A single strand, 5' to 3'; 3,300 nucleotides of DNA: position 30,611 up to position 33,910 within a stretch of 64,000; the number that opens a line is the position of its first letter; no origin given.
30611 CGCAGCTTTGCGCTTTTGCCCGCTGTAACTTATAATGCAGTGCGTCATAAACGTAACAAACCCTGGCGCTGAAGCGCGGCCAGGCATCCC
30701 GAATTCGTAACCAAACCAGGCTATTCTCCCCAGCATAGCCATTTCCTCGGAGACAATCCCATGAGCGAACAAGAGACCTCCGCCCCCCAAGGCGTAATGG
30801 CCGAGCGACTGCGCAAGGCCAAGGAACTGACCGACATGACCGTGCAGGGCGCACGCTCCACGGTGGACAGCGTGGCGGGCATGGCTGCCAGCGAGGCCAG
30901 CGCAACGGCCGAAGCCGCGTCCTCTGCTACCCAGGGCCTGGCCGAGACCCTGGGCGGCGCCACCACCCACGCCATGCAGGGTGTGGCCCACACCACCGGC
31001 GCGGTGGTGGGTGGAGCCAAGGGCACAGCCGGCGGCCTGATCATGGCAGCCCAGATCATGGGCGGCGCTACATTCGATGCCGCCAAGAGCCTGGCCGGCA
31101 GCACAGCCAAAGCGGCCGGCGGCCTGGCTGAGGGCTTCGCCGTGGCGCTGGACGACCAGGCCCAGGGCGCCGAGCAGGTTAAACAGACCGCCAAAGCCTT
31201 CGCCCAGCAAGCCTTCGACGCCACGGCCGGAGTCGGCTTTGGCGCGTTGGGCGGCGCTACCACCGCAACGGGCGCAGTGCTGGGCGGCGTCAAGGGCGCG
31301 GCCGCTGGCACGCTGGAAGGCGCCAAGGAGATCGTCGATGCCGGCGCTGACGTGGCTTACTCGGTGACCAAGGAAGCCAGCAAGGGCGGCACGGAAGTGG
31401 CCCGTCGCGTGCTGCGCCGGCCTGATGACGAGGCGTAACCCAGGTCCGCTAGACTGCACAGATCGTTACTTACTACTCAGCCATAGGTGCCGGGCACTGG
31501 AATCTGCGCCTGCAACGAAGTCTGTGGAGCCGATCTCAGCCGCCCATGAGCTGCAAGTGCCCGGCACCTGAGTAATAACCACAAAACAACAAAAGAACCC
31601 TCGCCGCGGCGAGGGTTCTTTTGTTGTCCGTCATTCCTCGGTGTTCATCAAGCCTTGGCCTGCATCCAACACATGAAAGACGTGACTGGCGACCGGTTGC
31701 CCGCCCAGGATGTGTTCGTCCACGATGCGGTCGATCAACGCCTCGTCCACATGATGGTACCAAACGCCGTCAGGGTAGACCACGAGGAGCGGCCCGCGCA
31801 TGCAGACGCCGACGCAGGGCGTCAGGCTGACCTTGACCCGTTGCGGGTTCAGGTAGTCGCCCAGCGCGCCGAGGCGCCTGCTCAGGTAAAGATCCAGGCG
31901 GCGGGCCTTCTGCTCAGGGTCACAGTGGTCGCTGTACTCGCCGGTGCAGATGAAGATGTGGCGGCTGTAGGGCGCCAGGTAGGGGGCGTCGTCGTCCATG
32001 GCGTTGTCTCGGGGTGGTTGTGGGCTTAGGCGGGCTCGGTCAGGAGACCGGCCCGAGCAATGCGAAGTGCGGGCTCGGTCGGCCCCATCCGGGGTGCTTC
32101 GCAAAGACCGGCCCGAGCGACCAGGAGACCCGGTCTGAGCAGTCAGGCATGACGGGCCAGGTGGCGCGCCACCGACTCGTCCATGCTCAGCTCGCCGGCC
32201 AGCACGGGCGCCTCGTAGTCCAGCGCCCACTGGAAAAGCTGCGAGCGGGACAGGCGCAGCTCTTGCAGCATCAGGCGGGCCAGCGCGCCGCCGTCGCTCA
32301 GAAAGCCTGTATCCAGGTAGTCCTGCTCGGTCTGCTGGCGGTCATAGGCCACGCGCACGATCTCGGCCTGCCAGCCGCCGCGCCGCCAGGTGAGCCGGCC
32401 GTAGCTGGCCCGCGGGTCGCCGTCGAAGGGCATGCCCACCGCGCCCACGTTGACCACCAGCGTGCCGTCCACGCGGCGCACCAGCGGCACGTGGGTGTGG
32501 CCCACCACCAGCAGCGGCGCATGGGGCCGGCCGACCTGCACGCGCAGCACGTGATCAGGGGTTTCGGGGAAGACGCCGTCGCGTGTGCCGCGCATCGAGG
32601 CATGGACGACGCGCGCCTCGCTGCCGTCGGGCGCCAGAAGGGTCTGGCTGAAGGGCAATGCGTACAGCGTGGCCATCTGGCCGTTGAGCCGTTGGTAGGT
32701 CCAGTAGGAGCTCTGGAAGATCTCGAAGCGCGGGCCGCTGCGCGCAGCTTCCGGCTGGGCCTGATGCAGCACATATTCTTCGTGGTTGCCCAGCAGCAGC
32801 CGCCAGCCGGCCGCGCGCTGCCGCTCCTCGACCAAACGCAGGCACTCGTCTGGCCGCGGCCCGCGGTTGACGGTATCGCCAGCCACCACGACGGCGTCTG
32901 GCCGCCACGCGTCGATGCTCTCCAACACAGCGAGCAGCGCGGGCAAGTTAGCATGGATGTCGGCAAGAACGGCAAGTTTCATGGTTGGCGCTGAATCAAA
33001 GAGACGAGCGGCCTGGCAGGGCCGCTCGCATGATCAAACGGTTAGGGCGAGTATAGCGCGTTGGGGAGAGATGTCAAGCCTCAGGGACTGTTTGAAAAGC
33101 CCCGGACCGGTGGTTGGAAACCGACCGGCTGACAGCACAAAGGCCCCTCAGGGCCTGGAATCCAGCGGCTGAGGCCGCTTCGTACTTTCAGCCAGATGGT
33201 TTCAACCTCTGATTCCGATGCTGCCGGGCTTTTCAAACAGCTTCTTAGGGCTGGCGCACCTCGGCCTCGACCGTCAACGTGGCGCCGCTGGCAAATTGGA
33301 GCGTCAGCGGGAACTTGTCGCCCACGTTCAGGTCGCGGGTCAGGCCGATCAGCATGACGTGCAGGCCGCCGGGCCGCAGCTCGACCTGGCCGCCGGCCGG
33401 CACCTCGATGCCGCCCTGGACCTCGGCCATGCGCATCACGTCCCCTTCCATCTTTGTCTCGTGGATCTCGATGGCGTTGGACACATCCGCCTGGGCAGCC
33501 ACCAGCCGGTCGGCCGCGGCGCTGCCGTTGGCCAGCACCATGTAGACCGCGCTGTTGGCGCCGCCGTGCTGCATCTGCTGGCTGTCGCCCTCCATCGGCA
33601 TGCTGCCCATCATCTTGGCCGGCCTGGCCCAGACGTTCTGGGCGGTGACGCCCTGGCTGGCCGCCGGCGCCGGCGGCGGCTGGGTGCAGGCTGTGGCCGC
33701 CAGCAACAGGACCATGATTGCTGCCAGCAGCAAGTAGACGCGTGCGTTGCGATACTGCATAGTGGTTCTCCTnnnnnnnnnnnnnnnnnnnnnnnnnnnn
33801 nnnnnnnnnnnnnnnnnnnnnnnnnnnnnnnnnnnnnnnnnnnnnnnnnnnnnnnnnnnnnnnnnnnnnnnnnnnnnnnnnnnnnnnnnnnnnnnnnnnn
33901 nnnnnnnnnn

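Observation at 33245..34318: Copper module: PCu(A)C chaperone next to a DeoR-HTH regulator with a TRASH-type Cys4 metal-binding domain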

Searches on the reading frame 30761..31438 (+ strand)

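Call 3: search_protein_families(library=pfam, proteins=[window:30761-31438:+], max_evalue=0.01)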
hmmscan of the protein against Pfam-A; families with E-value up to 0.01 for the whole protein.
window:30761-31438:+ (225 aa): 1 family
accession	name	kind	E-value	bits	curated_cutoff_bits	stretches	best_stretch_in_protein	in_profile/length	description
PF06911.18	Senescence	-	0.0044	17.4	24.6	1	13-121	49-139/184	Senescence domain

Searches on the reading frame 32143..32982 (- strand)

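Call 3: search_protein_families(library=pfam, proteins=[window:32143-32982:-], max_evalue=0.01)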
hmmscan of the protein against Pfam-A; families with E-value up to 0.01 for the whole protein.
window:32143-32982:- (279 aa): 2 families
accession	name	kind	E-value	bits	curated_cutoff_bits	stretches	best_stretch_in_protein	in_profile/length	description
PF12850.12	Metallophos_2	-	4.3e-18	66.2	27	1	1-198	1-150/154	Calcineurin-like phosphoesterase superfamily domain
PF00149.33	Metallophos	-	5.4e-17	63.3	21.5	1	1-166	1-191/191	Calcineurin-like phosphoesterase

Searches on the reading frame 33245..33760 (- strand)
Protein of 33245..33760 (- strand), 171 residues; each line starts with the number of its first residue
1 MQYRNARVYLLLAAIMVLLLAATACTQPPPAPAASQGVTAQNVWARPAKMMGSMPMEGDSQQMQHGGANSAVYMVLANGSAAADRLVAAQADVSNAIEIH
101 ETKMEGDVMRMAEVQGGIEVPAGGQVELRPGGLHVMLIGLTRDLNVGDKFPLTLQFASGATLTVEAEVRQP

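Call 3: search_protein_families(library=pfam, proteins=[window:33245-33760:-], max_evalue=0.01)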
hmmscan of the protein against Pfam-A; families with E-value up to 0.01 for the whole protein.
window:33245-33760:- (171 aa): 2 families
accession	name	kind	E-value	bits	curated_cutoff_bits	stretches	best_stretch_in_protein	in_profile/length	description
PF04314.18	PCuAC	-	1.7e-35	121.7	29.4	1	62-164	8-109/109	Copper chaperone PCu(A)C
PF13822.11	ACC_epsilon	-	0.0034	18.4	25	1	12-58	15-56/60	Acyl-CoA carboxylase epsilon subunit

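Call 4: search_protein_families(library=ncbifam, proteins=[window:33245-33760:-], max_evalue=0.1)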
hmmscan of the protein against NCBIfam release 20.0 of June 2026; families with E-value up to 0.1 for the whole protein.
window:33245-33760:- (171 aa): 1 family
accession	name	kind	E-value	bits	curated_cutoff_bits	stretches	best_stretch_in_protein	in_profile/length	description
NF005079.0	PRK06508.1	equivalog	0.056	13.8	83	1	53-91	54-92/93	acyl carrier protein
